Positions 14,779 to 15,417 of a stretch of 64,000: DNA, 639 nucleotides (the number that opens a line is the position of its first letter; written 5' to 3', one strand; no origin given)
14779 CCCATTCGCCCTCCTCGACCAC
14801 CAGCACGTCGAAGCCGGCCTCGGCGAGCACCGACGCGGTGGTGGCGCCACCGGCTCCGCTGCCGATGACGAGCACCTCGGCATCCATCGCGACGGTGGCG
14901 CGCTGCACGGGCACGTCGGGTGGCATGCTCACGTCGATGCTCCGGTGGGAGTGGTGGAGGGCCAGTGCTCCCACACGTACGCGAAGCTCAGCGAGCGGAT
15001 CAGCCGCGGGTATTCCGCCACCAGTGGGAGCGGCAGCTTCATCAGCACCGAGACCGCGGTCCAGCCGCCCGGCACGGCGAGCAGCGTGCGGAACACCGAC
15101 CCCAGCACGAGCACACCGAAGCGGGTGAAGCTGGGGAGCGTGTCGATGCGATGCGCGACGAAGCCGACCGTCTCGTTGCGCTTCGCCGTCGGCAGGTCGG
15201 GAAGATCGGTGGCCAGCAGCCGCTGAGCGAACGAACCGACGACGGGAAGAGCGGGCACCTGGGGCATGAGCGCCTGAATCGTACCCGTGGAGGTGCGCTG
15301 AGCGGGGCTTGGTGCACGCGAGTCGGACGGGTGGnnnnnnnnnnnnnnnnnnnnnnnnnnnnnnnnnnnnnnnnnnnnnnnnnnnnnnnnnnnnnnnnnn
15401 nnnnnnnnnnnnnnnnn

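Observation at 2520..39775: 37-kb envelope-glycan locus: complete lipid-arabinose donor pathway plus eight GT-C-type membrane proteins and four lipid-sugar-synthase GT2s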

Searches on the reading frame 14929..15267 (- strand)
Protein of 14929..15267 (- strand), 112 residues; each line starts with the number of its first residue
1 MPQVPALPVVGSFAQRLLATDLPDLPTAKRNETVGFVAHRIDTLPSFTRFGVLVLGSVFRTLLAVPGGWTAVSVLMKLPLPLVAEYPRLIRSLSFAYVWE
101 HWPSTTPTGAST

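Call 8: search_protein_families(library=pfam, proteins=[window:14929-15267:-], max_evalue=0.01)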
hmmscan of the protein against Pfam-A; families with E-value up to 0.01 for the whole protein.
window:14929-15267:- (112 aa): 0 families

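Call 30: search_protein_families(library=ncbifam, proteins=[window:14929-15267:-], max_evalue=0.001)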
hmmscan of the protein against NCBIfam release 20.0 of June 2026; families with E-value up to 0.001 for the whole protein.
window:14929-15267:- (112 aa): 0 families

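Call 93: search_protein_families(library=pfam, alignment_id=A5, max_evalue=1)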
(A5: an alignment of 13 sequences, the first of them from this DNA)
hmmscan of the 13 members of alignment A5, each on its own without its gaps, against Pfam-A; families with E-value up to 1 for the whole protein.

A. member 1, seq(112 aa): 0 families

B. families by the number of members that match (of 13 scanned): 1 family
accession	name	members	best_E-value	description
PF10534.14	CRIC_ras_sig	1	0.19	Connector enhancer of kinase suppressor of ras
